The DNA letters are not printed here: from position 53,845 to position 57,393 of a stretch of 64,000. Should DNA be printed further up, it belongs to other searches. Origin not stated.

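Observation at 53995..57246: OmpA-like peptidoglycan-binding domain embedded in a 1083-aa tail protein downstream of the tape measure gene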

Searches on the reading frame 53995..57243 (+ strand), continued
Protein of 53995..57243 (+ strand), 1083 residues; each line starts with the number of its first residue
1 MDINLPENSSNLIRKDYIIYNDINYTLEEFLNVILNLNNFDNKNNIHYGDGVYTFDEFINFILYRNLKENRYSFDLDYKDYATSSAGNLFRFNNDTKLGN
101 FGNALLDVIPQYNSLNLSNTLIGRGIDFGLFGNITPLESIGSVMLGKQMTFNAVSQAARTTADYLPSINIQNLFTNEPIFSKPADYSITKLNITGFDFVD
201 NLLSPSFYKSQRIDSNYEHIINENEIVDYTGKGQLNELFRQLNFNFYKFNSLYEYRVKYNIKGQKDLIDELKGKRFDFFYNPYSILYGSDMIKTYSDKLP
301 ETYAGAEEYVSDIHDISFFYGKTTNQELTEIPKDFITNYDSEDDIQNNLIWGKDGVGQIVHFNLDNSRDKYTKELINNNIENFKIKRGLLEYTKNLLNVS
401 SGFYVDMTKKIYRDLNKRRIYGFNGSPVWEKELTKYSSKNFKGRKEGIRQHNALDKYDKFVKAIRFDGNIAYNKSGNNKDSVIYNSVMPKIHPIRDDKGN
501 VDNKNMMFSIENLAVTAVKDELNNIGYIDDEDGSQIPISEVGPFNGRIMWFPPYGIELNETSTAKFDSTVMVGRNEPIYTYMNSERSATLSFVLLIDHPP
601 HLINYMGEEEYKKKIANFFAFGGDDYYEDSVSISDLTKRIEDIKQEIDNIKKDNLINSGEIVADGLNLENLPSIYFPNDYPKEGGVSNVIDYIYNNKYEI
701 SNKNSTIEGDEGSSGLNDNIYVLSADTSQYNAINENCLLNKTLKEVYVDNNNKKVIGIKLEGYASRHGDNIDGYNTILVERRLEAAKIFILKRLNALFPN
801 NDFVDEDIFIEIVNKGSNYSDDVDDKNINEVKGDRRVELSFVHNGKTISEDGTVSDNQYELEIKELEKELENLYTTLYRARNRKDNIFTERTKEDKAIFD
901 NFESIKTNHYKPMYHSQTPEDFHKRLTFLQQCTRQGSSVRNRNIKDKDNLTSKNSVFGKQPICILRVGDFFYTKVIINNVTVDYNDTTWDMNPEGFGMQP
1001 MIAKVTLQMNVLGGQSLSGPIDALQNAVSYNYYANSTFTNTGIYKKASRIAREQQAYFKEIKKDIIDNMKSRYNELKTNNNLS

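Call 67: predict_structure(alignment_id=A5)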
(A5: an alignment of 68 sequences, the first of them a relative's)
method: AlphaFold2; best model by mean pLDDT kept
length: 1083 residues; sequences in the alignment: 68
mean_pLDDT: 73.0   pTM: 0.55
mean pLDDT of the five models: 73.0, 72.0, 70.3, 70.2, 66.6
residues with pLDDT >= 90: 184; 70-90: 483; 50-70: 265; < 50: 151
segments of 3 or more residues with pLDDT < 50: 1-15, 37-43, 63-131, 205-220, 276-284, 572-576, 655-664, 853-856, 988-993
pLDDT, mean of each block of 10 residues (from residue 1): 37 48 66 54 52 60 48 38 36 39 44 44 48 53 68 61 64 79 72 56 48 45 72 84 70 71 73 54 54 67 56 76 74 57 77 88 84 79 83 86 85 72 73 79 80 84 78 73 89 89 92 92 86 87 93 92 70 51 80 83 81 82 67 83 88 51 58 91 92 91 65 83 86 88 88 85 81 87 95 90 77 81 74 91 69 57 90 87 78 83 85 72 90 83 51 65 93 93 69 50 90 85 65 70 80 84 77 74 62
secondary structure, 60 per line:
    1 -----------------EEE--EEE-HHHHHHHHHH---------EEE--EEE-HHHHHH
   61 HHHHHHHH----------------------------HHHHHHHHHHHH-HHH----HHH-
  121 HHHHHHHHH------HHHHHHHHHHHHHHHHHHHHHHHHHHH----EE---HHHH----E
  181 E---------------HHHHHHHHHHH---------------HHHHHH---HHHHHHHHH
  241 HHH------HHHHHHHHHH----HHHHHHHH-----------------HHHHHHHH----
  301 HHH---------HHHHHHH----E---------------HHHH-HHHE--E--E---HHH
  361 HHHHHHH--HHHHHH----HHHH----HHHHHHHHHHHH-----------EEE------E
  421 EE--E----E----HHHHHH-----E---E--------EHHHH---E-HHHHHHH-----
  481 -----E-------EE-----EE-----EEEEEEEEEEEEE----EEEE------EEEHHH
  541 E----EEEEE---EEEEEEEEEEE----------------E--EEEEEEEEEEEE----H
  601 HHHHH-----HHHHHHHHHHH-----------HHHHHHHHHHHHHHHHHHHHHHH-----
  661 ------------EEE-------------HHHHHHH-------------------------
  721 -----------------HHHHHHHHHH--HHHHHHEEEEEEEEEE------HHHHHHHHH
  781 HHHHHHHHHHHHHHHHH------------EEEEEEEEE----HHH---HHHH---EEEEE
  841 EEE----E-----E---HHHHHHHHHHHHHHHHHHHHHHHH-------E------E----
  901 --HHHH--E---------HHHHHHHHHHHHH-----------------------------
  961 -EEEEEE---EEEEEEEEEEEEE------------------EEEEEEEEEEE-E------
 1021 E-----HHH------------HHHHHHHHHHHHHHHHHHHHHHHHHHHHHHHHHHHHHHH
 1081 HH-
elements in order (helices of 4 or more, strands of 3 or more residues): E18-20 E23-25 H27-36 E46-48 E51-53 H55-68 H97-108 H121-129 H136-162 H172-175 H197-207 H223-228 H232-243 H250-259 H264-271 H289-296 H313-319 H340-343 H358-367 H370-375 H380-383 H388-399 E411-413 E420-422 H435-440 H460-463 H469-475 E508-520 E525-528 E535-537 E546-550 E554-564 E584-595 H600-605 H611-621 H633-655 E673-675 H689-695 H738-747 H750-755 E756-765 H772-797 E810-818 H829-832 E836-843 H858-881 H903-906 H919-931 E962-967 E971-983 E1002-1012 H1042-1082

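Call 69: fold_search(model_id=the predicted structure, library=pdb)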
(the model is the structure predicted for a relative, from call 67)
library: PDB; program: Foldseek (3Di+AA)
matches with E <= 10: 107; with E <= 0.001: 0
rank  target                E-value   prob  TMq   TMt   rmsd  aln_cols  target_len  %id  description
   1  4zhw                  6.3e-03  1.00  0.07  0.55   5.7       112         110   23  Crystal structure of a bacterial signalling protein (N-terminal truncation) (released 2016-04-27)
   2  3s06_A                9.1e-03  0.99  0.08  0.38   7.2       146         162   18  The crystal structure of the periplasmic domain of Helicobacter pylori MotB (residues 97-256, P3121). (released 2012-03-14)
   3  3s0h_D                1.2e-02  0.98  0.08  0.38   8.1       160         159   17  The crystal structure of the periplasmic domain of Helicobacter pylori MotB (residues 90-256). (released 2012-03-14)
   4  3s0h_C                1.4e-02  0.97  0.08  0.37   8.0       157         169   16  The crystal structure of the periplasmic domain of Helicobacter pylori MotB (residues 90-256). (released 2012-03-14)
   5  6ikj_A                1.6e-02  0.96  0.07  0.38   6.4       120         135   22  Crystal structure of YfiB(F48S) (released 2019-03-13)
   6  4zhv_A                1.9e-02  0.97  0.07  0.41   6.6       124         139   22  Crystal structure of a bacterial signalling protein (released 2016-04-27)
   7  5wtl_A                2.1e-02  1.00  0.07  0.25   5.2       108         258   18  Crystal structure of the periplasmic portion of outer membrane protein A (OmpA) from Capnocytophaga gingivalis (released 2017-12-13)
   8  5n2c_A                2.3e-02  1.00  0.08  0.55   6.5       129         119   16  Crystal structure of the peptidoglycan-associated lipoprotein from Burkholderia cenocepacia (released 2017-07-26)
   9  5n2c_C                2.8e-02  0.99  0.08  0.56   6.3       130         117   16  Crystal structure of the peptidoglycan-associated lipoprotein from Burkholderia cenocepacia (released 2017-07-26)
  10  4zhy_B                3.0e-02  0.98  0.07  0.47   5.9       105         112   23  Crystal structure of a bacterial signalling complex (released 2016-04-27)
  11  5u1h_C                3.1e-02  0.98  0.08  0.46   6.1       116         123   21  Crystal structure of the C-terminal peptidoglycan binding domain of OprF (PA1777) from Pseudomonas aeruginosa (released 2017-01-11)
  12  6u83                  3.3e-02  0.95  0.07  0.37   5.6       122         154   20  OmpA-like domain of FopA1 from Francisella tularensis subsp. tularensis SCHU S4 (released 2019-09-18)
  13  3s02_A                3.9e-02  0.92  0.09  0.41   8.1       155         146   15  The crystal structure of the periplasmic domain of Helicobacter pylori MotB (residues 103-256) (released 2012-03-14)
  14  9a2n_MODEL_1_A        3.9e-02  0.72  0.06  0.32  16.1       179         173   18  Model of E. coli Pal by in-cell photo-crosslinking MS and deep learning (released 2023-02-24)
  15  9uu2                  4.1e-02  0.97  0.07  0.52   6.8       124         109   17  Outer membrane protein OmpA-c-like domain (released 2025-10-01)
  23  8vvn_B                5.0e-02  0.91  0.09  0.35   8.1       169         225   14  Cryo-EM structure of a type I ZorAB complex from Shewanella sp. strain ANA-3 (released 2025-02-05)
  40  8vvn_A                1.2e-01  0.89  0.09  0.33   7.5       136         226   13  Cryo-EM structure of a type I ZorAB complex from Shewanella sp. strain ANA-3 (released 2025-02-05)
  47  9ljm_A                5.6e-01  0.35  0.05  0.27   6.7        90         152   22  Structure of the periplasmic domain of MotS from Bacillus subtilis in 300 mM KCl (released 2025-02-26)
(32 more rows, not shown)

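Call 74: find_encoding_contigs(protein=P0021, flank=10000, max_places=2)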
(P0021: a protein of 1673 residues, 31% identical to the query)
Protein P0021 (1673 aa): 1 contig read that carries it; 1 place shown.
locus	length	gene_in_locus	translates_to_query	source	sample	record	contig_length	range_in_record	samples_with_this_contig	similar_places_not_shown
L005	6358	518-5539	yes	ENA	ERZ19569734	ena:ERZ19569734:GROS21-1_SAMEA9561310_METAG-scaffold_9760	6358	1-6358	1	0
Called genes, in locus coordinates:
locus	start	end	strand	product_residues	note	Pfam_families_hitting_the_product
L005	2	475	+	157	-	?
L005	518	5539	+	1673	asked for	-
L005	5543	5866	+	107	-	-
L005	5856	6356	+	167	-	?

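Call 75: find_encoding_contigs(protein=P0022, flank=10000, max_places=2)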
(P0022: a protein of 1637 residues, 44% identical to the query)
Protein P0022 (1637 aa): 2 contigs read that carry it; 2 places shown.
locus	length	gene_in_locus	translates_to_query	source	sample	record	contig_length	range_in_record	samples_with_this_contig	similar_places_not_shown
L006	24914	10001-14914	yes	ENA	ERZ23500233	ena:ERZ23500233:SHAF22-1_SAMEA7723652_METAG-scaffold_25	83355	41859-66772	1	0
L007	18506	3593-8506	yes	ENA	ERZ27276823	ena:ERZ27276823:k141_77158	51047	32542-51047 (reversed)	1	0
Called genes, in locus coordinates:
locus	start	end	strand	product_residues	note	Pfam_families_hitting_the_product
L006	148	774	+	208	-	-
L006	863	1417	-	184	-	-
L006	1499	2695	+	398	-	-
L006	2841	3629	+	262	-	-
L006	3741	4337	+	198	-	-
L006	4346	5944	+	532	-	-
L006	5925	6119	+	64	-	-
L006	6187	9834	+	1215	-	-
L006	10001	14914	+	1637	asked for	-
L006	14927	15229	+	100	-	-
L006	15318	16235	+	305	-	-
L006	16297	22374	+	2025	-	PF13539:Peptidase_M15_4, PF01464:SLT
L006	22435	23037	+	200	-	-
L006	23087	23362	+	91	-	-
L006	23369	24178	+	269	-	-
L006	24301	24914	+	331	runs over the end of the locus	-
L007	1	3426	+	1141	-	?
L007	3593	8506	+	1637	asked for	-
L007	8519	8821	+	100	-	-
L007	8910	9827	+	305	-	-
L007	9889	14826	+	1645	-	-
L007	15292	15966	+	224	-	PF01464:SLT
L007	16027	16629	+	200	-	-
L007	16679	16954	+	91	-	-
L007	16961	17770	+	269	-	-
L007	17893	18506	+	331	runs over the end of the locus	-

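Call 80: search_solved_structures(query=A5, max_evalue=10, show_alignments=0)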
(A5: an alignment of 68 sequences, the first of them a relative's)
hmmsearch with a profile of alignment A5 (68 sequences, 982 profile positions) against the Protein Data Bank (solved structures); distinct sequences matched with E-value up to 10: 35.
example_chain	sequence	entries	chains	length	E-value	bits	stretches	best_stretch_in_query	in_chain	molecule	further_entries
9v99_A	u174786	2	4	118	8.4e-06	27.7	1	611-682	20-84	Outer membrane beta-barrel domain-containing protein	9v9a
6u83_A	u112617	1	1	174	1e-05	27.4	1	609-677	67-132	Outer membrane associated protein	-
9rle_P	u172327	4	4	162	2.3e-05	26.2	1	606-682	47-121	Peptidoglycan-associated lipoprotein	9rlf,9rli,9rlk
1oap_A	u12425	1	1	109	3.6e-05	25.6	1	616-682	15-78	PEPTIDOGLYCAN-ASSOCIATED LIPOPROTEIN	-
2hqs_H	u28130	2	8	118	3.8e-05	25.5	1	616-683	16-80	Peptidoglycan-associated lipoprotein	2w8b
5u1h_A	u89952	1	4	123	0.00051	21.7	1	611-682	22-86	Outer membrane porin F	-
9v9b_A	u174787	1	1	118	0.00071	21.3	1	611-682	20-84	Outer membrane beta-barrel domain-containing protein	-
4g4v_A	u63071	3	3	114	0.0015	20.2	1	635-679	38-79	Peptidoglycan-associated lipoprotein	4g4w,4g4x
6jfw_A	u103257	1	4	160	0.0026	19.4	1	616-682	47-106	PA0833-PD protein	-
1r1m_A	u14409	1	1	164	0.0053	18.4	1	619-732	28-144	Outer membrane protein class 4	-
4pwt_A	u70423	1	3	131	0.0083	17.7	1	618-682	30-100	Peptidoglycan-associated lipoprotein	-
4r40_B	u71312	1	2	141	0.0091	17.6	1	618-682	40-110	Peptidoglycan-associated lipoprotein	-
7f4v_aB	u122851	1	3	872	0.011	17.3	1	640-727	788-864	Photosystem I P700 chlorophyll a apoprotein A2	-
2mqe_A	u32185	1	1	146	0.014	16.9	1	627-683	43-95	OmpA domain protein transmembrane region-containing protein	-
5wtp_A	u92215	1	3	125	0.018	16.7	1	608-682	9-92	OmpA family protein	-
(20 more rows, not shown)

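Call 90: find_encoding_contigs(protein=P0001, flank=1000, max_places=3)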
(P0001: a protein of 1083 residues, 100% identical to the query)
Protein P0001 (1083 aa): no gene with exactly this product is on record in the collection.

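Call 91: list_cluster_members(proteins=[P0001, P0002, P0010])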
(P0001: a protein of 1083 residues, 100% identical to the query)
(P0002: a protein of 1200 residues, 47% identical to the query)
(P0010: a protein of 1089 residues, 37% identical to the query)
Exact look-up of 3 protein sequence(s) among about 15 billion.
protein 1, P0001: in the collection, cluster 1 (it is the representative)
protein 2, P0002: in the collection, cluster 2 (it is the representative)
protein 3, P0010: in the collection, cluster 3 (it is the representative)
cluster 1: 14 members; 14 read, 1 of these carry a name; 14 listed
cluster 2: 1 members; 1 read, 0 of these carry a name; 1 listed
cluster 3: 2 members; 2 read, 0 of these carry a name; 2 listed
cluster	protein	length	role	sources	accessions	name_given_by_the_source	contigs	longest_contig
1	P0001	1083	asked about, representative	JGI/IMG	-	-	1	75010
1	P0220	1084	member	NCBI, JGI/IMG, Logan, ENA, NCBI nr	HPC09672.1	MAG TPA: hypothetical protein PLN85_01205 [archaeon] | hypothetical protein [archaeon]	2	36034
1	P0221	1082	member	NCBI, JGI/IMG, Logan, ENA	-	-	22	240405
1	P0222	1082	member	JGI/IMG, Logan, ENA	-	-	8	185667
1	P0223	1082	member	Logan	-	-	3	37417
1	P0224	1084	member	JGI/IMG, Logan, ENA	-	-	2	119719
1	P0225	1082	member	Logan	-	-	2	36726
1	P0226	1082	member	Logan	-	-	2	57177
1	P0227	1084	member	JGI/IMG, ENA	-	-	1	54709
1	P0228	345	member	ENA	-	-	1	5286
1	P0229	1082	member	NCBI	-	-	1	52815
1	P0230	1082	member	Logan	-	-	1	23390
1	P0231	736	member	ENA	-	-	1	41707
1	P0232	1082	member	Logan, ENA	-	-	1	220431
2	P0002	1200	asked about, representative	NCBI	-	-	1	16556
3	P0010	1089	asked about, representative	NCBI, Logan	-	-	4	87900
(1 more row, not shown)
